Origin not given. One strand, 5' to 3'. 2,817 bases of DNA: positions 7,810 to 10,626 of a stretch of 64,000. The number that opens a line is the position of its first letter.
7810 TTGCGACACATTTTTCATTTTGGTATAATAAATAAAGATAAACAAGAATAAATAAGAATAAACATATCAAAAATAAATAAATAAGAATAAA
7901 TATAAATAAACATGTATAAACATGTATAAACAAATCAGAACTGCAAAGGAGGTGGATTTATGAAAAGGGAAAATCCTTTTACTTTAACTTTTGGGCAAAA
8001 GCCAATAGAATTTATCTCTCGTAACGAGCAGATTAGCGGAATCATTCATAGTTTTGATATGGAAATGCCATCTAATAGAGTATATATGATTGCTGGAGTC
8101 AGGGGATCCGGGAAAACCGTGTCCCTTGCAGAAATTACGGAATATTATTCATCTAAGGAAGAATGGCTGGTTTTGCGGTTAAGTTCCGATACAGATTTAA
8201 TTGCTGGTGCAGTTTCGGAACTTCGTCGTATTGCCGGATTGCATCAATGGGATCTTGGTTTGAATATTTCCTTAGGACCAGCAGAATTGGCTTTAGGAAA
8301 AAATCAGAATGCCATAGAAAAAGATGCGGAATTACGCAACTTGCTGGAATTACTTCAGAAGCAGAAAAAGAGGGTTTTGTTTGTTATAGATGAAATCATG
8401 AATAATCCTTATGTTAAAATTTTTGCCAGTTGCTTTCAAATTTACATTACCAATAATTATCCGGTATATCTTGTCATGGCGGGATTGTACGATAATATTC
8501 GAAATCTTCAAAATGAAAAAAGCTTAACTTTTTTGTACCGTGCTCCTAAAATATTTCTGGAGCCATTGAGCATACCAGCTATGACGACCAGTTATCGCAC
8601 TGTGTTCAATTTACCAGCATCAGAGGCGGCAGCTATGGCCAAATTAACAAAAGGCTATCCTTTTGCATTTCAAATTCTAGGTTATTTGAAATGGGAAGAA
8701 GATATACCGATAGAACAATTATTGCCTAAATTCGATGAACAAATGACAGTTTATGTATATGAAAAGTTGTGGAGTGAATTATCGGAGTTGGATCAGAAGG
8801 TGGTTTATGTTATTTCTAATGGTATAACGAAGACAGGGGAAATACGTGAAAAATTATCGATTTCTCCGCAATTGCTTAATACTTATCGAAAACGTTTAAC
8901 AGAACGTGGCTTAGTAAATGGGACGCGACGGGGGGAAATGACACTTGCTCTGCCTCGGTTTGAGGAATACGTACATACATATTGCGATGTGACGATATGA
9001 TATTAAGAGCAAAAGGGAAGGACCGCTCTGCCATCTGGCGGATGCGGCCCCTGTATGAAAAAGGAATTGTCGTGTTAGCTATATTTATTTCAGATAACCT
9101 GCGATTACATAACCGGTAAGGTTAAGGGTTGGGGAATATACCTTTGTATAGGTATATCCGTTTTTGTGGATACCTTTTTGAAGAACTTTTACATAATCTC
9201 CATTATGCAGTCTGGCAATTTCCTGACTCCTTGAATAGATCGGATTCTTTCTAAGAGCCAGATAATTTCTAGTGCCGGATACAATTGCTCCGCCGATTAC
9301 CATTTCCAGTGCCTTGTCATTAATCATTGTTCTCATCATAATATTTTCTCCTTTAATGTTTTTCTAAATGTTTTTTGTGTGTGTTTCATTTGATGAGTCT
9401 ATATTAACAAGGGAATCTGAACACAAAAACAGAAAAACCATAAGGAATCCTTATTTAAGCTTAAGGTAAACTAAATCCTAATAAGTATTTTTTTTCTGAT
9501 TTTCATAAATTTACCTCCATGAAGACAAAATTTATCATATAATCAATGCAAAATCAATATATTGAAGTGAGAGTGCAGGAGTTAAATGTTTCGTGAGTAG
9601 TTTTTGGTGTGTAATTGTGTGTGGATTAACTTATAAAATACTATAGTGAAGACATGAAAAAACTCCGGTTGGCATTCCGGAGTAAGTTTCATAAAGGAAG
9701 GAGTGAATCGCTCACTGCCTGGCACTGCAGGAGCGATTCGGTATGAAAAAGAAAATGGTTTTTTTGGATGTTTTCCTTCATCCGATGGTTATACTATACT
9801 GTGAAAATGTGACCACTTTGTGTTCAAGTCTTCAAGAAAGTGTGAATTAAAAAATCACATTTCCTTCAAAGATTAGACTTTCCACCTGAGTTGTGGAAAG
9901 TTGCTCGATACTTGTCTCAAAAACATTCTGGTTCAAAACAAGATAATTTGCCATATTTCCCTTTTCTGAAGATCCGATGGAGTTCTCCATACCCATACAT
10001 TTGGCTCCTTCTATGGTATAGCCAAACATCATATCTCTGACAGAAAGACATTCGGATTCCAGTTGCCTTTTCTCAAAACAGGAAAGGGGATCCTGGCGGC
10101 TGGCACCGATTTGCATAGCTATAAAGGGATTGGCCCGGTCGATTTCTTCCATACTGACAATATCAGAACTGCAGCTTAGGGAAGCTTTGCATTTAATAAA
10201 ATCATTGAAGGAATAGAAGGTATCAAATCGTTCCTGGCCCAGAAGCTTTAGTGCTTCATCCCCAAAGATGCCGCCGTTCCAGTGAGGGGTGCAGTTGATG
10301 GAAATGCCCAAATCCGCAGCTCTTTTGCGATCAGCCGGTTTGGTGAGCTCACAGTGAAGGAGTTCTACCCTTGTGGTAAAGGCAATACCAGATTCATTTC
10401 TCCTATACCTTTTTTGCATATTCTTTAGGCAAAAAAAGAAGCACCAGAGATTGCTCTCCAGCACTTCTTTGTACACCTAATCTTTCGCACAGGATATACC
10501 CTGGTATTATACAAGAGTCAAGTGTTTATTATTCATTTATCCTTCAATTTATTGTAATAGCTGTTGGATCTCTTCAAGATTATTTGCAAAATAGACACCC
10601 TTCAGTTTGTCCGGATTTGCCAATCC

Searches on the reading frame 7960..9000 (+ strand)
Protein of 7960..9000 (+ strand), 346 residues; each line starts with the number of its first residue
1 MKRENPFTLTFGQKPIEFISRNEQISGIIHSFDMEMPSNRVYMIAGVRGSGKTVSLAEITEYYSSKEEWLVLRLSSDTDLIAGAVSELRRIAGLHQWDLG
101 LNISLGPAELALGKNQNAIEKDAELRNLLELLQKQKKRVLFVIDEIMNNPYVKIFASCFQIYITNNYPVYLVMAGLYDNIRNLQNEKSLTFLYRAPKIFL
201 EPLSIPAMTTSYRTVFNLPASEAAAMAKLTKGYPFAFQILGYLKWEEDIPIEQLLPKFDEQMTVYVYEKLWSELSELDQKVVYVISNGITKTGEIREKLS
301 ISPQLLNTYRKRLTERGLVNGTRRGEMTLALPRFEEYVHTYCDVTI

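Call 74: search_protein_families(library=pfam, proteins=[window:7960-9000:+], max_evalue=0.00001)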
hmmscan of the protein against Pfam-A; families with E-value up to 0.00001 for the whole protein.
window:7960-9000:+ (346 aa): 2 families
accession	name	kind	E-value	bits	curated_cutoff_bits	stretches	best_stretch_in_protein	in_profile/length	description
PF13173.12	AAA_14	-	3.1e-06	27.7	27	0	39-79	2-42/129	AAA domain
PF13191.12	AAA_16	-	4.5e-06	27.7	32.6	1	18-146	2-141/167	AAA ATPase domain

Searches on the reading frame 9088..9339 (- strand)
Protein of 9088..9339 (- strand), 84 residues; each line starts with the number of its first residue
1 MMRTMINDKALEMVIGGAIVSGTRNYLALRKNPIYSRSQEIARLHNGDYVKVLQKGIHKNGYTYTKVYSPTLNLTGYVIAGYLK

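Call 64: search_protein_families(library=pfam, proteins=[window:9088-9339:-], max_evalue=0.01)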
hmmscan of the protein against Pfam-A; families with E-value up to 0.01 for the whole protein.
window:9088-9339:- (84 aa): 1 family
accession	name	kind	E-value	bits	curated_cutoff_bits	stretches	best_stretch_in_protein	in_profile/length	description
PF08239.17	SH3_3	-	0.006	17.2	27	1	27-84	3-54/54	Bacterial SH3 domain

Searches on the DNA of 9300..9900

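Call 72: search_rna_families(source=window, start=9300, end=9900, threshold=evalue, max_evalue=1)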
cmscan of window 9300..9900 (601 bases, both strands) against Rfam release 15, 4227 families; matches with E-value up to 1: 2.
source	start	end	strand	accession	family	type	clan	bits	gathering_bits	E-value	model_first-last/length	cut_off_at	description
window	9362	9468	+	RF01584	snoR03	Gene; snRNA; snoRNA; HACA-box;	-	30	80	0.089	1-163/163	no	small nucleolar RNA snoR03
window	9540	9582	+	RF02751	ES036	Gene; sRNA;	-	18.9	37.6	0.54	1-43/43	no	ES036 (CssrF) sRNA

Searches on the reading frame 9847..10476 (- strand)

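Call 74: search_protein_families(library=pfam, proteins=[window:9847-10476:-], max_evalue=0.00001)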
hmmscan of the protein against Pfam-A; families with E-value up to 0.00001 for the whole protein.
window:9847-10476:- (209 aa): 1 family
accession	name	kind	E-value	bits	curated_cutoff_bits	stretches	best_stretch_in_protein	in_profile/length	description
PF07969.17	Amidohydro_3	-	2.6e-13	50.7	29.7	1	31-209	302-472/472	Amidohydrolase family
